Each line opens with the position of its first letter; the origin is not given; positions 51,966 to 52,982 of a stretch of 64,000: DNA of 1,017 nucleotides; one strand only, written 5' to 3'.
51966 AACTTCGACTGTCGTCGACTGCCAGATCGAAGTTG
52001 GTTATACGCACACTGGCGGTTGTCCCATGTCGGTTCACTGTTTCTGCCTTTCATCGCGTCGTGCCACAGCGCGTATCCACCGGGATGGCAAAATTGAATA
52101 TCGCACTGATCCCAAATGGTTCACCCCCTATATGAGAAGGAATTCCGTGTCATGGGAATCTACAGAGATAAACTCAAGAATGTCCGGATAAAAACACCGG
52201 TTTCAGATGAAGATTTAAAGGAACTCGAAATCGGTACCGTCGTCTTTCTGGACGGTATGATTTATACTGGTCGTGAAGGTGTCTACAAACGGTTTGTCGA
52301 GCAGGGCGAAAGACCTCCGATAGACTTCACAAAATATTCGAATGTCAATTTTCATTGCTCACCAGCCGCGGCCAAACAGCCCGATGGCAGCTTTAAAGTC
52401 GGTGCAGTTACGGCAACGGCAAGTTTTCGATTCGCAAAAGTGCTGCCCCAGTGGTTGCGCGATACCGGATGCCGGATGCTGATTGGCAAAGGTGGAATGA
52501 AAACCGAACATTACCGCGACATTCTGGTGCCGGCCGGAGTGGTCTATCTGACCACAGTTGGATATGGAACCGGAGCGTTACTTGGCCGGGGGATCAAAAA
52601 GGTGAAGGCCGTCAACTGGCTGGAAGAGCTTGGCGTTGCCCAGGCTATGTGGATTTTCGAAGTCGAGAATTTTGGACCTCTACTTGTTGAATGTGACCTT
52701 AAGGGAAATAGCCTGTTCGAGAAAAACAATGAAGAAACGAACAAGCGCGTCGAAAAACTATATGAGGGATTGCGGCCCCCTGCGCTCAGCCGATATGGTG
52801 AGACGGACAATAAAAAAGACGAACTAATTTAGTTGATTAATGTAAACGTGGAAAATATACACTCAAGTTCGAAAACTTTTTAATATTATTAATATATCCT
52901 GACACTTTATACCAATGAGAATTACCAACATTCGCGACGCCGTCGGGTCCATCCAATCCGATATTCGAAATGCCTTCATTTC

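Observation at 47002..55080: GntR-linked cluster joining a divergent four-subunit SDH/FRD paralog to an Fe-S hydro-lyase, a TarD-like enolase and a D-2-hydroxyacid dehydrogenase: candidate uncharacterised tartrate / C4-dicarboxylate respiratory module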

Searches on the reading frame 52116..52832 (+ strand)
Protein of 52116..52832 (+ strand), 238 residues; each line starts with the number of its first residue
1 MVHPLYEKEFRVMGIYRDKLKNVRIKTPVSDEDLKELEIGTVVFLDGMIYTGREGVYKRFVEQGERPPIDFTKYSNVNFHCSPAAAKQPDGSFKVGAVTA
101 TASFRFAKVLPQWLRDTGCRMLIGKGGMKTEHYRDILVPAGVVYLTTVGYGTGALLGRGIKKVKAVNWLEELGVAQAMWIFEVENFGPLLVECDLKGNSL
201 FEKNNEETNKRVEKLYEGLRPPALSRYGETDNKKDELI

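Call 3: search_protein_families(library=pfam, proteins=[window:52116-52832:+])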
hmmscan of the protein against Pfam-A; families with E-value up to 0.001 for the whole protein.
window:52116-52832:+ (238 aa): 1 family
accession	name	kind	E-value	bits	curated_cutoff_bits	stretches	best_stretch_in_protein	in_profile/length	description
PF05683.17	Fumerase_C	-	3.3e-25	89.1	22.2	1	19-203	25-204/205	Fumarase C-terminus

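Call 4: search_protein_families(library=ncbifam, proteins=[window:52116-52832:+])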
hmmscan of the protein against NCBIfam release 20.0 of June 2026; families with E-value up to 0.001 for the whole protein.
window:52116-52832:+ (238 aa): 8 families
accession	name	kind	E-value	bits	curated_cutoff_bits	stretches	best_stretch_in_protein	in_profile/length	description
NF004708.0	PRK06043.1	equivalog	1.1e-40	139.3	269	1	24-215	4-190/192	fumarate hydratase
NF006082.0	PRK08228.1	equivalog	1.4e-35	122.7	264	1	24-217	5-195/205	L(+)-tartrate dehydratase subunit beta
NF006253.0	PRK08395.1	equivalog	2.8e-35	121.5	244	1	23-204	3-166/166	fumarate hydratase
TIGR00723.1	ttdB_fumA_fumB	subfamily_domain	3.2e-35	121.6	145.15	1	32-202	1-168/169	FumA C-terminus/TtdB family hydratase beta subunit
NF005310.0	PRK06842.1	equivalog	7.2e-23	81.3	238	1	22-210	2-182/185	Fe-S-containing hydro-lyase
NF011919.0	PRK15390.1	equivalog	8.6e-10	37.4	1105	1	33-205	373-539/548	class I fumarate hydratase FumA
NF011920.0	PRK15391.1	subfamily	5.8e-09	34.7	1094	1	34-204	374-538/548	class I fumarate hydratase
NF011921.0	PRK15392.1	equivalog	2.1e-08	33.2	1060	1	32-206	371-539/550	class I fumarate hydratase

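Call 62: search_solved_structures(query=window:52155-52832:+, max_evalue=0.001, show_alignments=3)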
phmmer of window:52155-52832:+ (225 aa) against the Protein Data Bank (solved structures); distinct sequences matched with E-value up to 0.001: 10.
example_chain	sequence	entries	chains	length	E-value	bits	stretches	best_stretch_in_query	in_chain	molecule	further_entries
7xky_B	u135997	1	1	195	6.4e-31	111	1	17-201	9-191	Fumarate hydratase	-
5dni_A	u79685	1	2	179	7.1e-29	104.3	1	17-189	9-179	Putative L(+)-tartrate dehydratase subunit beta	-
2isb_A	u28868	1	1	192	2.6e-28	102.4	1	10-189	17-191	Fumarase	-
6mso_A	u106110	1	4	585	1.5e-09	41.1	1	17-190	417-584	fumarate hydratase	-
6upo_A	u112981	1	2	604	3.5e-09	39.9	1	11-190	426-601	Fumarate hydratase 2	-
6uqm_A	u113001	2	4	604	3.5e-09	39.9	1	11-190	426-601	Fumarate hydratase 2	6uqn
5l2r_A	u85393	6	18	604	3.5e-09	39.9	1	11-190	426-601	Fumarate hydratase | fumarate hydratase 2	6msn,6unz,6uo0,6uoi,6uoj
6uqb_A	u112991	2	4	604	6.3e-09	39.1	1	11-190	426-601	Fumarate hydratase 2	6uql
6up9_A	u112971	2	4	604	7.3e-09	38.9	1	11-190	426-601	Fumarate hydratase 2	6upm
6uq8_A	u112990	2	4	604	2e-08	37.4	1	11-190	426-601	Fumarate hydratase 2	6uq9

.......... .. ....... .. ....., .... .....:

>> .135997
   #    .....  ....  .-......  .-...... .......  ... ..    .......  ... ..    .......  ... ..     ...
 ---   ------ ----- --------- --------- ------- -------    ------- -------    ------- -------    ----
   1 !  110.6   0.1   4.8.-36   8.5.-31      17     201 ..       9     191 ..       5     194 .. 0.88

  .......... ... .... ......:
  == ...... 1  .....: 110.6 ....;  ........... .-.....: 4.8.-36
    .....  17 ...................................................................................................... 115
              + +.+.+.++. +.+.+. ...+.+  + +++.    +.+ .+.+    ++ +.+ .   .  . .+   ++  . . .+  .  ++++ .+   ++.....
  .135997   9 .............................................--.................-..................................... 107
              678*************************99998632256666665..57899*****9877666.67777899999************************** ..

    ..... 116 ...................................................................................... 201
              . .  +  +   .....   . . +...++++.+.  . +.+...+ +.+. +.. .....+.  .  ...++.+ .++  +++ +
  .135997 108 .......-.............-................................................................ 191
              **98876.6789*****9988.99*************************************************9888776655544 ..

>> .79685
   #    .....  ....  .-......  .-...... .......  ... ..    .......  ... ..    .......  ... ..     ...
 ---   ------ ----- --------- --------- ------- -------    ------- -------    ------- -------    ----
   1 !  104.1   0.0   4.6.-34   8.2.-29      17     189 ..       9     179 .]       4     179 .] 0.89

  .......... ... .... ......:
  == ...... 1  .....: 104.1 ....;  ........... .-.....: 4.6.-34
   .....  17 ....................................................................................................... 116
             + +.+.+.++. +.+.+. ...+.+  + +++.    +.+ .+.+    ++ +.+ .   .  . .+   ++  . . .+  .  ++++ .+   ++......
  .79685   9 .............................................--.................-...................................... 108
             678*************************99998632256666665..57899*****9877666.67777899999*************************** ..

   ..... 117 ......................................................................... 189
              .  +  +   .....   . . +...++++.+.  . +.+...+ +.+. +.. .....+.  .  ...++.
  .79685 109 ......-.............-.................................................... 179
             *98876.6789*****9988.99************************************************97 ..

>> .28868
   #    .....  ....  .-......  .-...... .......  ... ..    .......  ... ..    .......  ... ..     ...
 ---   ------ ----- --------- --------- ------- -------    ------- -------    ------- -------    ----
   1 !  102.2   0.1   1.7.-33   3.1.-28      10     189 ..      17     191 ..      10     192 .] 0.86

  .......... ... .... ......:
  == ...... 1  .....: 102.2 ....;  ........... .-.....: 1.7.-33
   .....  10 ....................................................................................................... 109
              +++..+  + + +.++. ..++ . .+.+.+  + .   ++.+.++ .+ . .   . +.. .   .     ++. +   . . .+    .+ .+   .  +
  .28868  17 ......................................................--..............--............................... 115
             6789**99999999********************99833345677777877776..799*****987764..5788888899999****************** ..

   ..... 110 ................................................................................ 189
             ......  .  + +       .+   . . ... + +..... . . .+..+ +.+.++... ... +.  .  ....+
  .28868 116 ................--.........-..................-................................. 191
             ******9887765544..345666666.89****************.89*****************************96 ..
